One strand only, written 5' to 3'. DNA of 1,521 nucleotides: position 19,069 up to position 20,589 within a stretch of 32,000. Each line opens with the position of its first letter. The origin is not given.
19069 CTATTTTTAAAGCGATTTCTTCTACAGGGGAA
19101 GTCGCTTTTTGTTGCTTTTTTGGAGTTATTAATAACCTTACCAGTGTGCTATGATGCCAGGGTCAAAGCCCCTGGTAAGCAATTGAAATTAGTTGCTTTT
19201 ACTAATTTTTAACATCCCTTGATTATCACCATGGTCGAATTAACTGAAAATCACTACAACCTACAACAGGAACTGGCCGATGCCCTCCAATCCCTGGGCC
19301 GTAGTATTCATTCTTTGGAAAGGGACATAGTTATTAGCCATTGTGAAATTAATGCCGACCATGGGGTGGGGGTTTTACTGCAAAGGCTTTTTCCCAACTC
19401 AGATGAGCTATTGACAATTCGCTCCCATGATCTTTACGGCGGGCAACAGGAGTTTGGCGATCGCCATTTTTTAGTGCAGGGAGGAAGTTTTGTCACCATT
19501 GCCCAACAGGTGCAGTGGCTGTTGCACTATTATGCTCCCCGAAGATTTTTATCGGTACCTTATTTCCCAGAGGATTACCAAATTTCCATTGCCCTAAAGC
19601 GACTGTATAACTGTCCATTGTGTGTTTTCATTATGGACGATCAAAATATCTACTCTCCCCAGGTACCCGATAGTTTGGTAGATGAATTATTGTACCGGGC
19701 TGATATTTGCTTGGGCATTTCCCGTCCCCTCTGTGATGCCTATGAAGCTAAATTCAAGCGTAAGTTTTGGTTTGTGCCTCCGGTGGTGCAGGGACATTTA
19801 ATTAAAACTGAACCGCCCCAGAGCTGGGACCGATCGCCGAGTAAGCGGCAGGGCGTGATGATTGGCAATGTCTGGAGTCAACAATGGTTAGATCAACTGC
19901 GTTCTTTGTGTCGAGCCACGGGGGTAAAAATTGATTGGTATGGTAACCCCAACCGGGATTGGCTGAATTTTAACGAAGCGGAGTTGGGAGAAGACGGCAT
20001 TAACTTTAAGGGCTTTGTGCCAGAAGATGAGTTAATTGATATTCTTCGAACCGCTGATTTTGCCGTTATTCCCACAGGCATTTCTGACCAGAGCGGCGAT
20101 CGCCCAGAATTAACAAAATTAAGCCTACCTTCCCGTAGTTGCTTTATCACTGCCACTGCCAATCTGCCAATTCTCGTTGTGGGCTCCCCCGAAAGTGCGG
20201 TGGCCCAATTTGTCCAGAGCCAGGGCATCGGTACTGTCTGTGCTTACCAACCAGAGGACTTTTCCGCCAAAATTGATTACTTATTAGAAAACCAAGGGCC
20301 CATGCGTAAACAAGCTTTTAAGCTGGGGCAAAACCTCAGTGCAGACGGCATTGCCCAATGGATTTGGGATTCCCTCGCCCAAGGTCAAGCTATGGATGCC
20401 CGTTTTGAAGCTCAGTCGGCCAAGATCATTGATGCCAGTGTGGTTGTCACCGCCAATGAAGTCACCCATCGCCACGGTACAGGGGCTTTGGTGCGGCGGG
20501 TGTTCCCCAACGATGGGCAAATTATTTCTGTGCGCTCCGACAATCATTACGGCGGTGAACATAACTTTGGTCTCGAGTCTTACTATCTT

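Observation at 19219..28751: Candidate undescribed glycan synthesis and methylation system (two GT modules, three methyltransferase domains, two GT-C-like membrane proteins)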

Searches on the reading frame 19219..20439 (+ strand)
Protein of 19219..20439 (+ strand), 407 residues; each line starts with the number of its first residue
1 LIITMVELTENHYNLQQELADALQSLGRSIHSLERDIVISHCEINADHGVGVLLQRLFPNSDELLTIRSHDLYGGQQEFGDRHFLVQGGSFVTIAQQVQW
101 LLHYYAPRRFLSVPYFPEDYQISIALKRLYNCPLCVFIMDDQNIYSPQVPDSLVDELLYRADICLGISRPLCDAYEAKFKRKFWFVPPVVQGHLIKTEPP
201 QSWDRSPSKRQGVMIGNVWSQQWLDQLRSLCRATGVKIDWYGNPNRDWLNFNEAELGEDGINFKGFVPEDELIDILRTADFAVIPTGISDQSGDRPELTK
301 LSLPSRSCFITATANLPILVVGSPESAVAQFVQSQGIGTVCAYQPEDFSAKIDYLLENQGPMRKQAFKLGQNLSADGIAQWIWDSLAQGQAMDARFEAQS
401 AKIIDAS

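Call 34: search_protein_families(library=ncbifam, proteins=[window:19219-20439:+], max_evalue=10)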
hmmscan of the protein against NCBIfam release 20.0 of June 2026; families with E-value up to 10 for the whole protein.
window:19219-20439:+ (407 aa): 0 families

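Call 35: search_protein_families(library=pfam, proteins=[window:19219-20439:+], max_evalue=10)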
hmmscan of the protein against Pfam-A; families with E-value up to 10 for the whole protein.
window:19219-20439:+ (407 aa): 2 families
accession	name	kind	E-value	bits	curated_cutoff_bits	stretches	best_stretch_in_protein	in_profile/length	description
PF00534.26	Glycos_transf_1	-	0.00026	21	26.4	2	249-285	62-99/172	Glycosyl transferases group 1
PF13524.12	Glyco_trans_1_2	-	0.14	12.5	25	1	222-360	4-116/144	Glycosyl transferase-like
